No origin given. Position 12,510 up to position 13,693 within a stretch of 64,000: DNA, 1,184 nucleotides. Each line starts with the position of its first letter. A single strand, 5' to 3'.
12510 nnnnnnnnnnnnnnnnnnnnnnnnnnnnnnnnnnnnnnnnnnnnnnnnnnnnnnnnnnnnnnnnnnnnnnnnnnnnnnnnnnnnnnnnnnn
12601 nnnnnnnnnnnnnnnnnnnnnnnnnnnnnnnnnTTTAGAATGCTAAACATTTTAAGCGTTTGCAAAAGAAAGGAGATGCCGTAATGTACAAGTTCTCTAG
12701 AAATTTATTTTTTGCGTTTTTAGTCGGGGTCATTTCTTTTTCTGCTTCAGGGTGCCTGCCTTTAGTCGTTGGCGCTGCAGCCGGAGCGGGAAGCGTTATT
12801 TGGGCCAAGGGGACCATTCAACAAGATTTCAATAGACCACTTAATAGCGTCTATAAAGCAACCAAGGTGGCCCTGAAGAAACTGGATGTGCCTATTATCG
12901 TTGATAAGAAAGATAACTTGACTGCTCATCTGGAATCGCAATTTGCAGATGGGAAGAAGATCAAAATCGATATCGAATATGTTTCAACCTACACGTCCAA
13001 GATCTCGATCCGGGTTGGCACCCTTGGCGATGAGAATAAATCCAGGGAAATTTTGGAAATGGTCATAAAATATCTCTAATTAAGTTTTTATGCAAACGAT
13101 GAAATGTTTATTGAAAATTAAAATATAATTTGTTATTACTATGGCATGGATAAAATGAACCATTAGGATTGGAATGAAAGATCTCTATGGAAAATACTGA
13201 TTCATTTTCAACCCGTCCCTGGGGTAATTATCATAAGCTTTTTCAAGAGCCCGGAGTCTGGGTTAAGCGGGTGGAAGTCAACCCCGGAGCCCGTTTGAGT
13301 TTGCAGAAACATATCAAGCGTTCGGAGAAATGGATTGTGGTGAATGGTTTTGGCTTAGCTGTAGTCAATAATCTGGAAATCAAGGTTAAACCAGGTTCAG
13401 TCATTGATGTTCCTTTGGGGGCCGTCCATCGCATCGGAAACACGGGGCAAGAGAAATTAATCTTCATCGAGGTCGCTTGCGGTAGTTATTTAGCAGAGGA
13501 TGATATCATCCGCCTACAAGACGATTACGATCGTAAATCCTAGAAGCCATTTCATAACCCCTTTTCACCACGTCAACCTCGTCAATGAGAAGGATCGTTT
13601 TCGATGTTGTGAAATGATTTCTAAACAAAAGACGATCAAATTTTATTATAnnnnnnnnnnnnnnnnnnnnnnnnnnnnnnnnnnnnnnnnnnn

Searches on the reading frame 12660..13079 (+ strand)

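Call 45: search_protein_families(library=pfam, proteins=[window:12660-13079:+], max_evalue=0.001)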
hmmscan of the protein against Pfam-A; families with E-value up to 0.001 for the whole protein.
window:12660-13079:+ (139 aa): 1 family
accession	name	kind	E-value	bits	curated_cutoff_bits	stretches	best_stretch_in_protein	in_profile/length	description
PF12092.13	DUF3568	-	4.2e-28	98.4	23.2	1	16-134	2-120/124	Protein of unknown function (DUF3568)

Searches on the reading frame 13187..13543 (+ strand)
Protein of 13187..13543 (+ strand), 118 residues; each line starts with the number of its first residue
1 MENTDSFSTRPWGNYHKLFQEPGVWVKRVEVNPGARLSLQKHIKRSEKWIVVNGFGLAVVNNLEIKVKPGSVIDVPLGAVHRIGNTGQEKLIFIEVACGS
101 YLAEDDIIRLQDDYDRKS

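Call 45: search_protein_families(library=pfam, proteins=[window:13187-13543:+], max_evalue=0.001)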
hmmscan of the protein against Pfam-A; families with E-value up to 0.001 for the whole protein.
window:13187-13543:+ (118 aa): 3 families
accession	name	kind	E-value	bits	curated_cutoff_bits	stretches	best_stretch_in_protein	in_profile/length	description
PF01050.24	MannoseP_isomer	-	6.5e-29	100.9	23.6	1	9-112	13-116/116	Mannose-6-phosphate isomerase C-terminal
PF07883.17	Cupin_2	-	1.5e-07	31.5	27.2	1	28-96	2-69/70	Cupin domain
PF00190.28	Cupin_1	-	1.3e-05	25.3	22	1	13-94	21-111/151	Cupin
